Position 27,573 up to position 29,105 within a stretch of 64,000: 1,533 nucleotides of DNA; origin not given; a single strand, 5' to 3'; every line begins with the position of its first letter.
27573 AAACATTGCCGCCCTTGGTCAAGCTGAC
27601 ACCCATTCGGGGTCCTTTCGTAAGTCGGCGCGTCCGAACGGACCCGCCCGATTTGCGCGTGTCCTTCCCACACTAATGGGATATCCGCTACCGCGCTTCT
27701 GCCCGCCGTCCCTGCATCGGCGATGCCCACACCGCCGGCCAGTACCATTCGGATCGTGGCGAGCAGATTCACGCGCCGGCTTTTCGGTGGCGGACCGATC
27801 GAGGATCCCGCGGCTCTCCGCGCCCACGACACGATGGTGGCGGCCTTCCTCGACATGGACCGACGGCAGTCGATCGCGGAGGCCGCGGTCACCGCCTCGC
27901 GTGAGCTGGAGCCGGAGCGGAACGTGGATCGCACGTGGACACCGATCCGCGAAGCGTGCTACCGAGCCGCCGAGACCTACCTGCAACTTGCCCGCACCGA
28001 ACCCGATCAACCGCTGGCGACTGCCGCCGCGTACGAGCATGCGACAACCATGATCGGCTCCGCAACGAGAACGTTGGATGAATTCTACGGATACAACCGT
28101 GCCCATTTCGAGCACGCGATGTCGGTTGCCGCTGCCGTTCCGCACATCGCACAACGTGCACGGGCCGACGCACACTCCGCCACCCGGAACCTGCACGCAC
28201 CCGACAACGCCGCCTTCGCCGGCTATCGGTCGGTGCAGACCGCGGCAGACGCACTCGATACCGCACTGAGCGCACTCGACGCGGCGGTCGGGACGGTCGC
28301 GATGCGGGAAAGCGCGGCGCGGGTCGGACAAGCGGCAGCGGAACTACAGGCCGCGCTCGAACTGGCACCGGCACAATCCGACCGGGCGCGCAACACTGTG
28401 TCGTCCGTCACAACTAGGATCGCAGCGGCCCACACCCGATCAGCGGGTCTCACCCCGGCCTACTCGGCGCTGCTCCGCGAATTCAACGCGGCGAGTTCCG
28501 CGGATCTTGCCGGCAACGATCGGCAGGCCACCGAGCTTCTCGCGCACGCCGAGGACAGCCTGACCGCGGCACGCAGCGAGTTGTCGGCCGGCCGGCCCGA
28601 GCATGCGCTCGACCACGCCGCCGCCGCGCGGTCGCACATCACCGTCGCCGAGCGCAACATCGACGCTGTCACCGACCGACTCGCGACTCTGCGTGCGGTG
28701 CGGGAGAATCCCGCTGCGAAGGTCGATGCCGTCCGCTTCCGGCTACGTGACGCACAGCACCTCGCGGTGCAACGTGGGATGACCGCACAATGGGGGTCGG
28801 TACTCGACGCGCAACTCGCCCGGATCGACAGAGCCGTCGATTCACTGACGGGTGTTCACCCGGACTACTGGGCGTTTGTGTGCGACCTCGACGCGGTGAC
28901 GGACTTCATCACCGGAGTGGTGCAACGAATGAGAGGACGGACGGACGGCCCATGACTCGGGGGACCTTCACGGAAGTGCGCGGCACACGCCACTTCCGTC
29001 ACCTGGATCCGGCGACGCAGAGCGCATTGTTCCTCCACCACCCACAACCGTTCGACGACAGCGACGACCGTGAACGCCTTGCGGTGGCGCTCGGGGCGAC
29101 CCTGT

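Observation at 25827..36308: Ter-type stress cluster with a translationally coupled operon for a predicted, still uncharacterised nucleoside-like metabolite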

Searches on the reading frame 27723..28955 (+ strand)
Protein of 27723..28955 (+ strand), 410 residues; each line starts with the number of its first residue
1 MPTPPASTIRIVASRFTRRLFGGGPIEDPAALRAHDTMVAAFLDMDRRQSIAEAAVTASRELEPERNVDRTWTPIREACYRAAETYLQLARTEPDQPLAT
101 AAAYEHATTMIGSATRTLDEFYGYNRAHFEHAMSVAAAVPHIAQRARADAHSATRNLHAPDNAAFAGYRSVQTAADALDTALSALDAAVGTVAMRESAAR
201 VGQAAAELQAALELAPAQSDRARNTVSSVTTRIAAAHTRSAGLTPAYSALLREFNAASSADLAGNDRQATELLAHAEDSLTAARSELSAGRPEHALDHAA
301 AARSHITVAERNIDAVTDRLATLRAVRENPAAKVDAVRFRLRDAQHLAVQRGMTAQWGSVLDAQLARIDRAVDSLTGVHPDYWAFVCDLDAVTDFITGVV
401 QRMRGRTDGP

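Call 4: search_protein_families(library=pfam, proteins=[window:27723-28955:+], max_evalue=0.01)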
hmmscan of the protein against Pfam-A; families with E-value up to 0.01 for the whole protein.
window:27723-28955:+ (410 aa): 0 families

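Call 5: search_protein_families(library=ncbifam, proteins=[window:27723-28955:+], max_evalue=0.01)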
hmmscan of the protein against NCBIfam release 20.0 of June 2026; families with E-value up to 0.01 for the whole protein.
window:27723-28955:+ (410 aa): 0 families

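Call 7: search_protein_families(library=padloc, proteins=[window:27723-28955:+], max_evalue=0.01)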
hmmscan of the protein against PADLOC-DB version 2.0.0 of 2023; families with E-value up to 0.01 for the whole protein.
window:27723-28955:+ (410 aa): 0 families

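Call 12: find_homologous_proteins(query=window:27723-28952:+)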
Query window:27723-28952:+ (410 aa): 370 proteins with E <= 0.001 among 8000 candidates; the best 120 are listed.
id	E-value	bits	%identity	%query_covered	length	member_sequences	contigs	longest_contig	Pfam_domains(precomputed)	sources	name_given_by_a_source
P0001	4.6e-228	775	100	91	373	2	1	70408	-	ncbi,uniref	ncbi:MAG: hypothetical protein WAX14_19670 [Rhodococcus sp. (in: high G+C Gram-positive bacteria)]|u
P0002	5.9e-170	584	77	91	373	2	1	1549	-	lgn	-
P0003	5.5e-168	577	76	90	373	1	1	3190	-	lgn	-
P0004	4.2e-167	575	76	91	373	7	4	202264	-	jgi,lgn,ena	-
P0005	2.6e-163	562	76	90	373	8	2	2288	-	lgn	-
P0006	1.5e-149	517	66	98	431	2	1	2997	-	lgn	-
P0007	3.8e-146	506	64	97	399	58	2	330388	-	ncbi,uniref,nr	ncbi:hypothetical protein HND73_12885 [Rhodococcus ruber]|uniref:Uncharacterized protein n=2 Tax=Noc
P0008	2.2e-144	500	64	97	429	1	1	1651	-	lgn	-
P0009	6.1e-144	498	64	97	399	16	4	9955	-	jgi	-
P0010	9.0e-143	495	63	97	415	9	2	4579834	-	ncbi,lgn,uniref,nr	ncbi:Uncharacterised protein [Rhodococcus coprophilus]|uniref:Uncharacterized protein n=2 Tax=Rhodoc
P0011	2.8e-138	480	65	91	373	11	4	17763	-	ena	-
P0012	2.8e-136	473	64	91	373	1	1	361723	-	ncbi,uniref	ncbi:hypothetical protein [Rhodococcus sp. NPDC047139]|uniref:hypothetical protein n=1 Tax=Rhodococc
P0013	4.4e-135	469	66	91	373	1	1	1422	-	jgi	jgi:septation ring formation regulator EzrA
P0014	6.0e-134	465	64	90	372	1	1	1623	-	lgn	-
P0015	4.3e-133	463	63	90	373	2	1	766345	-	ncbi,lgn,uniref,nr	ncbi:hypothetical protein [Rhodococcus sp. CH91]|uniref:hypothetical protein n=1 Tax=Rhodococcus sp.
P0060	1.6e-88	316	49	90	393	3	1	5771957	-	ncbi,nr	ncbi:hypothetical protein TUM20983_00430 [Mycobacterium antarcticum]|nr:hypothetical protein TUM2098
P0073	1.5e-87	313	49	92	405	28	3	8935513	-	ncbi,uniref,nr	ncbi:hypothetical protein [Nocardia brasiliensis]|uniref:hypothetical protein n=1 Tax=Nocardia brasi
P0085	1.5e-86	310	47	90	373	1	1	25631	PF06160.18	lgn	-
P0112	4.8e-85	305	47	98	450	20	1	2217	PF06160.18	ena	-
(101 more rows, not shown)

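Call 13: find_encoding_contigs(protein=P0001, flank=10000, max_places=3)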
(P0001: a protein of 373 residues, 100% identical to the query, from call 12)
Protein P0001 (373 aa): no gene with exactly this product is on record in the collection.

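Call 14: find_encoding_contigs(protein=P0073, flank=10000, max_places=2)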
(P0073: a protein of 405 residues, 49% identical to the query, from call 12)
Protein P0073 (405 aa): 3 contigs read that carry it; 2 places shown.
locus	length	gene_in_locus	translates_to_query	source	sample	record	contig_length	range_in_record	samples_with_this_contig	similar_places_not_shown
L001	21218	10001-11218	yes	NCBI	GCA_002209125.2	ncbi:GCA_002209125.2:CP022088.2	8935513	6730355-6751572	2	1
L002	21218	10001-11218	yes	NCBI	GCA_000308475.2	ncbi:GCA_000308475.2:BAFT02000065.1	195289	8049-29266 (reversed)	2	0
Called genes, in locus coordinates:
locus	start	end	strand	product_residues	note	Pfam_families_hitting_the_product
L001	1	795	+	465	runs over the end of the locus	PF05007:Mannosyl_trans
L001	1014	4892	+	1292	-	PF03704:BTAD, PF13191:AAA_16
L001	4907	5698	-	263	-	PF00561:Abhydrolase_1 (faint), PF12695:Abhydrolase_5 (weak), PF12697:Abhydrolase_6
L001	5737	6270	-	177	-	PF07336:ABATE, PF11706:zf-CGNR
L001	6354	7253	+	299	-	PF00892:EamA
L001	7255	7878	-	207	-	-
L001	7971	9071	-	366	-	PF03741:TerC, PF04332:DUF475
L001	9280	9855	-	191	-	PF02342:TerD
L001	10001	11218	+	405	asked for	-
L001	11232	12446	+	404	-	PF15617:C-C_Bond_Lyase, PF03328:HpcH_HpaI (weak)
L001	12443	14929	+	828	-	PF15609:PRTase_2, PF12500:TRSP, PF11202:StiP, PF15608:PELOTA_1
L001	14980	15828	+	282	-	-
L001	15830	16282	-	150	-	PF00376:MerR, PF13411:MerR_1, PF09278:MerR-DNA-bind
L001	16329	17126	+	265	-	PF00753:Lactamase_B, PF12706:Lactamase_B_2 (weak)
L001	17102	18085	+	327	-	PF01073:3Beta_HSD, PF01370:Epimerase, PF04321:RmlD_sub_bind, PF05368:NmrA (weak), PF13460:NAD_binding_10, PF16363:GDP_Man_Dehyd, PF07993:NAD_binding_4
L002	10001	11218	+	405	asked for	-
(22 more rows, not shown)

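Call 15: find_encoding_contigs(protein=P0060, flank=10000, max_places=2)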
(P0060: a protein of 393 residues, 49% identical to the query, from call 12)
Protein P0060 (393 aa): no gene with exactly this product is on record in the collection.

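Call 17: search_protein_families(library=pfam, proteins=[window:27834-28952:+, P0073, P0060, P0112], max_evalue=10)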
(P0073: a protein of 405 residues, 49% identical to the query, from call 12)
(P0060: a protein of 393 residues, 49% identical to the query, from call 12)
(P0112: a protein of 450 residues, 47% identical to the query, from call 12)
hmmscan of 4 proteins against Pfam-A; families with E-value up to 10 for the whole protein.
window:27834-28952:+ (373 aa): 4 families
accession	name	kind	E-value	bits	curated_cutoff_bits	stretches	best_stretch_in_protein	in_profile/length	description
PF04513.17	Baculo_PEP_C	-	0.074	13.5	38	1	134-234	36-132/140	Baculovirus polyhedron envelope protein, PEP, C terminus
PF05531.17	NPV_P10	-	0.16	12.9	29.8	0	324-362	16-54/75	Nucleopolyhedrovirus P10 protein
PF06160.17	EzrA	-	0.24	10.1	39.6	1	232-309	73-150/557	Septation ring formation regulator, EzrA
PF07697.16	7TMR-HDED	-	0.38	11.1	27.6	1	134-234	63-160/224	7TM-HD extracellular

P0073 (405 aa): 2 families
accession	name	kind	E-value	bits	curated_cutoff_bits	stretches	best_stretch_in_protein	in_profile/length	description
PF13116.12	YhdP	-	0.063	11.6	46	1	16-140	238-345/1224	YhdP protein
PF11882.13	DUF3402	-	0.12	12.1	25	1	79-203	49-172/454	Domain of unknown function (DUF3402)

P0060 (393 aa): 5 families
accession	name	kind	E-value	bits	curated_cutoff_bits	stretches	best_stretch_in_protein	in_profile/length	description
PF18915.5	DUF5667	-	0.043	14.7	27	1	252-294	34-76/99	Domain of unknown function (DUF5667)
PF23469.1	KH_12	-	0.14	12.8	27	1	179-211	6-38/92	KH-domain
PF17419.7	MauJ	-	0.27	12.5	28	1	78-136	58-113/116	Methylamine utilization protein MauJ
PF04513.17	Baculo_PEP_C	-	0.4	11.2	38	0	79-115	38-74/140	Baculovirus polyhedron envelope protein, PEP, C terminus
PF15707.10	MCCD1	-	1.7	9.5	27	1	247-293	3-48/90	Mitochondrial coiled-coil domain protein 1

P0112 (450 aa): 6 families
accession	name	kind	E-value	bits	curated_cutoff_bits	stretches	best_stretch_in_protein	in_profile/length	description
PF06160.17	EzrA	-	1.3e-05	24.2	39.6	1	220-363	76-218/557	Septation ring formation regulator, EzrA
PF14276.11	DUF4363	-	0.077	13.4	27.5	1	313-361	9-57/107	Domain of unknown function (DUF4363)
PF09920.14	DUF2150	-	0.2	12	28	1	316-362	114-160/189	Uncharacterized protein conserved in archaea (DUF2150)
PF02194.20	PXA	-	0.4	11.3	27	1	265-347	42-115/181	PXA domain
PF11827.13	DUF3347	-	1.6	10.1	25.5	1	227-299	11-91/93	Protein of unknown function (DUF3347)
PF18915.5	DUF5667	-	6.1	7.8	27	1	306-357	25-76/99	Domain of unknown function (DUF5667)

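Call 26: predict_structure(alignment_id=A1)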
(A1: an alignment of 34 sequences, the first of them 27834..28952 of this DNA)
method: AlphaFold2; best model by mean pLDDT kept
length: 373 residues; sequences in the alignment: 34
mean_pLDDT: 87.6   pTM: 0.69
mean pLDDT of the five models: 87.6, 86.5, 84.7, 83.6, 83.4
residues with pLDDT >= 90: 241; 70-90: 85; 50-70: 32; < 50: 15
segments of 3 or more residues with pLDDT < 50: 339-350, 371-373
pLDDT, mean of each block of 10 residues (from residue 1): 92 96 93 96 95 81 90 96 97 96 97 97 93 98 98 95 98 97 97 97 90 81 84 97 98 96 98 93 85 78 76 78 70 56 46 62 66 46
secondary structure, 60 per line:
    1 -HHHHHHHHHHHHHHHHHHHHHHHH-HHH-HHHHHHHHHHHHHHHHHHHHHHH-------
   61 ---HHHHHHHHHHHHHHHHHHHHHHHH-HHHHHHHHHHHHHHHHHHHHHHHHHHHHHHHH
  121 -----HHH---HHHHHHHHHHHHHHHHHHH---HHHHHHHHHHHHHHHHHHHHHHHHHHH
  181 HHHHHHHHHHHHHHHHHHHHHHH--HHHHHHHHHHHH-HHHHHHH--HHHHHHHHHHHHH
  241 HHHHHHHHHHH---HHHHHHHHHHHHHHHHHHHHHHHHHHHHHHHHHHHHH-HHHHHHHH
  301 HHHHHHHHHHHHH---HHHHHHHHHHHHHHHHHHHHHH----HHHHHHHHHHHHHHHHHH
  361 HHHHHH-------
elements in order: H2-25 H31-53 H64-87 H89-120 H132-150 H154-203 H206-217 H219-225 H228-251 H255-291 H293-313 H317-338 H343-366

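Call 29: fold_search(model_id=the predicted structure, library=pdb)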
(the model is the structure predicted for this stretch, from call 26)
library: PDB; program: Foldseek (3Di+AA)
matches with E <= 10: 110; with E <= 0.001: 0
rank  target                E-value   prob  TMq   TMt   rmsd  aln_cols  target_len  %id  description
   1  7rkc_B                6.9e-01  0.30  0.15  0.23  25.0       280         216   15  Computationally designed tunable C2 symmetric tandem repeat homodimer, D_3_633 (released 2022-05-18)
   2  3wme                  1.1e+00  0.08  0.13  0.10  36.7       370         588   12  Crystal structure of an inward-facing eukaryotic ABC multidrug transporter (released 2014-03-19)
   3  6par_E                1.4e+00  0.08  0.14  0.10  34.9       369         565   13  Structure of a bacterial Atm1-family ABC exporter with MgAMPPNP bound (released 2020-06-24)
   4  6par_C                1.5e+00  0.08  0.13  0.10  34.5       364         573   14  Structure of a bacterial Atm1-family ABC exporter with MgAMPPNP bound (released 2020-06-24)
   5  4uxv                  1.6e+00  0.25  0.26  0.21  17.0       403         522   11  Cytoplasmic domain of bacterial cell division protein EzrA (released 2014-10-22)
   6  8cpz_A                1.6e+00  0.06  0.11  0.02  52.0       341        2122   15  Photorhabdus luminescens TcdA1 prepore-to-pore intermediate, K1179W mutant (released 2024-03-13)
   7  8i7r_B7               1.6e+00  0.13  0.19  0.18  38.8       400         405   12  In situ structure of axonemal doublet microtubules in mouse sperm with 48-nm repeat (released 2023-10-11)
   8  8cq2_A                1.7e+00  0.06  0.14  0.03  51.7       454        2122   14  Photorhabdus luminescens TcdA1 prepore-to-pore intermediate, C16S, C20S, C870S, T1279C mutant (released 2024-03-13)
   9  6par_D                1.8e+00  0.07  0.13  0.09  35.2       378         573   14  Structure of a bacterial Atm1-family ABC exporter with MgAMPPNP bound (released 2020-06-24)
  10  7ung_D1               1.9e+00  0.05  0.12  0.11  36.9       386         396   11  48-nm repeat of the human respiratory doublet microtubule (released 2022-10-05)
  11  8tm9_A                2.0e+00  0.16  0.16  0.24  25.6       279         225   15  Computationally designed tunable C2 symmetric tandem repeat homodimer, D_3_633_8x bound to peptide (released 2024-12-11)
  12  8tlp_B                2.0e+00  0.08  0.12  0.18  32.5       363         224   14  Computationally designed tunable C2 symmetric tandem repeat homodimer, D_3_633_8x without peptide (released 2024-12-11)
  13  9ocj_A                2.5e+00  0.10  0.16  0.11  36.7       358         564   10  Transporter associated with antigen processing (TAP) bound to the viral protein CPXV012 in the outward-facing open sta (released 2025-09-10)
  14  8t4j_B                2.5e+00  0.06  0.15  0.12  33.9       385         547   14  Transporter associated with antigen processing (TAP) bound to the 14-mer peptide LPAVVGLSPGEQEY (released 2024-06-19)
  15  8cq0_A                2.5e+00  0.05  0.14  0.03  51.3       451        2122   15  Photorhabdus luminescens TcdA1 prepore-to-pore intermediate, K567W K2008W mutant (released 2024-03-13)
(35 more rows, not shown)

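Call 39: search_protein_representatives(alignment_id=A1)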
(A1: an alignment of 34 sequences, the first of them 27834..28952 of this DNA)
Query: 34 sequences, 400 profile positions. Proteins with E-value up to 0.001 (for the whole library): 213; up to 1e-10: 166; up to 1e-30: 100. The best 150 are listed.
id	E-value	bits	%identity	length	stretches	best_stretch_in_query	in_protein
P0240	1.1e-168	578.2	-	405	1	1-398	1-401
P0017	1.6e-161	554.6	-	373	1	25-399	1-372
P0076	1.5e-154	531.7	-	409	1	1-398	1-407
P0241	7.8e-134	463.5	-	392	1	1-397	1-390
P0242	3.7e-128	444.8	-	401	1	2-398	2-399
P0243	1.9e-127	442.5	-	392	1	20-397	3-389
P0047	1.7e-120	419.6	-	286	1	113-398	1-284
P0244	2.7e-117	409.0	-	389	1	17-396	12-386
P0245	5.3e-114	398.2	-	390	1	22-398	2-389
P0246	8.2e-111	387.7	-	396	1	14-398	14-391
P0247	8.8e-111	387.6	-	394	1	3-396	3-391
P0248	1.6e-110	386.7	-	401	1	12-397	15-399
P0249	7.1e-110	384.6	-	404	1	1-397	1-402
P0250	7.6e-106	371.3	-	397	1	1-398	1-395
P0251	2.6e-103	363.0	-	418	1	1-397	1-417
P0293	3.2e-44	168.4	-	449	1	8-397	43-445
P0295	2.6e-43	165.4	-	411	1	11-396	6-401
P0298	7.2e-41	157.3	-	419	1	13-397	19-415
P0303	1.5e-39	153.0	-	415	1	10-396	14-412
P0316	8.1e-36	140.7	-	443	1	3-395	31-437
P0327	3.8e-33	131.9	-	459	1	10-397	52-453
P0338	1.4e-30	123.5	-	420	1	7-398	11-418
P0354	9.5e-27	110.8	-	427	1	7-397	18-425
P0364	1.3e-23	100.5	-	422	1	3-398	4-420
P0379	1.0e-17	81.1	-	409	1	11-395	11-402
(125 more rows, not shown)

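Call 40: list_cluster_members(proteins=[P0293, P0295, P0298, P0303, P0316, P0327, P0338, P0354, P0364, P0379])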
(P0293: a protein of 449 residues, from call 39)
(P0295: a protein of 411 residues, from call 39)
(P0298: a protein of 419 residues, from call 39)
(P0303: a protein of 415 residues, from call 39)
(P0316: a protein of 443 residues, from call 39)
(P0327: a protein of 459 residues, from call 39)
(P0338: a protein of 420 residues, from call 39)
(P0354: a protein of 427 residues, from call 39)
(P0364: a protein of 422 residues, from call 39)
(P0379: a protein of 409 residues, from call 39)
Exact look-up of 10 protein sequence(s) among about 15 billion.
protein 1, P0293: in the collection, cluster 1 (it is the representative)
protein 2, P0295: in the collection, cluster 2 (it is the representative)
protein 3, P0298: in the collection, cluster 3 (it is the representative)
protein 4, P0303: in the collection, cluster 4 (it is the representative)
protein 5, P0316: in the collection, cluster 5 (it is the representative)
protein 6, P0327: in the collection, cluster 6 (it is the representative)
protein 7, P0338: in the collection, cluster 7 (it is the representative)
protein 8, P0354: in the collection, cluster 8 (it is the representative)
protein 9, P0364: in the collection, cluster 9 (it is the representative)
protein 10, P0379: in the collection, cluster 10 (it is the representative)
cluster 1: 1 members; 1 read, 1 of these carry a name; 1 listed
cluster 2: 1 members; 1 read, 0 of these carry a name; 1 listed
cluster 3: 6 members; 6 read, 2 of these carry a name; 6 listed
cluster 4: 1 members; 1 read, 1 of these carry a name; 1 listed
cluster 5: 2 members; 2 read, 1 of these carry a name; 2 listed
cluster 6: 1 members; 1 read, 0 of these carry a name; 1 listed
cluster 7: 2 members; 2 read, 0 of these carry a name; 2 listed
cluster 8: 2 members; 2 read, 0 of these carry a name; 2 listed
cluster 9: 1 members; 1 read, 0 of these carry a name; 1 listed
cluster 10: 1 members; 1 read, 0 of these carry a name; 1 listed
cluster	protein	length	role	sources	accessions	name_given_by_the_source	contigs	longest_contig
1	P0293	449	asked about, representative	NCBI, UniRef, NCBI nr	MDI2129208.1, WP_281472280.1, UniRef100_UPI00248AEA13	hypothetical protein [Yinghuangia seranimata] | hypothetical protein n=1 Tax=Yinghuangia seranimata TaxID=408067 RepID=UPI00248AEA13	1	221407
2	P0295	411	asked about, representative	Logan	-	-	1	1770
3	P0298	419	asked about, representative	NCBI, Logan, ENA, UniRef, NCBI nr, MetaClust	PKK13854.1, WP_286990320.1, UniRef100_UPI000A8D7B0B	molecular chaperone DnaJ [Thermomonospora sp. CIF 1] | molecular chaperone DnaJ n=1 Tax=Thermomonospora sp. CIF 1 TaxID=1916083 ... | \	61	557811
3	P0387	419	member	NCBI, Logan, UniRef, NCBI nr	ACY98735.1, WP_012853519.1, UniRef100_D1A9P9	hypothetical protein [Thermomonospora curvata] | Heat shock protein DnaJ domain-containing protein n=1 Tax=Thermomonospora curvata (strain ...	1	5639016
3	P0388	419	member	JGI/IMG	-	-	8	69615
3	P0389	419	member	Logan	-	-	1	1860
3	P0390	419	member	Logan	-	-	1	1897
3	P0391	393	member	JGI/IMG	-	-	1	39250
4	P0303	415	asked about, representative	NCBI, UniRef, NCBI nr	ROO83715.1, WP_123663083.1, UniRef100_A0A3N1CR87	hypothetical protein EDD29_1222 [Actinocorallia herbida] | Molecular chaperone DnaJ n=1 Tax=Actinocorallia herbida TaxID=58109 RepID=A0A3N1CR87_9ACTN | molecular chaperone DnaJ [Actinocorallia herbida]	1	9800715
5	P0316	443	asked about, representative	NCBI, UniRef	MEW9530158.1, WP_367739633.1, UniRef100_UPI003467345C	molecular chaperone DnaJ [Microbispora sp. NPDC049125] | molecular chaperone DnaJ n=1 Tax=Microbispora sp. NPDC049125 TaxID=3154929 ...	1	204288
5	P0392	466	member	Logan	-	-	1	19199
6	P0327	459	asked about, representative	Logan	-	-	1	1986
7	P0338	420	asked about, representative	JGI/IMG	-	-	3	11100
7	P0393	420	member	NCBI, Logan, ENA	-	-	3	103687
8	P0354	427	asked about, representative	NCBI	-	-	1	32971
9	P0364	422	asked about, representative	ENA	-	-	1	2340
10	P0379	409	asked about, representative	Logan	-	-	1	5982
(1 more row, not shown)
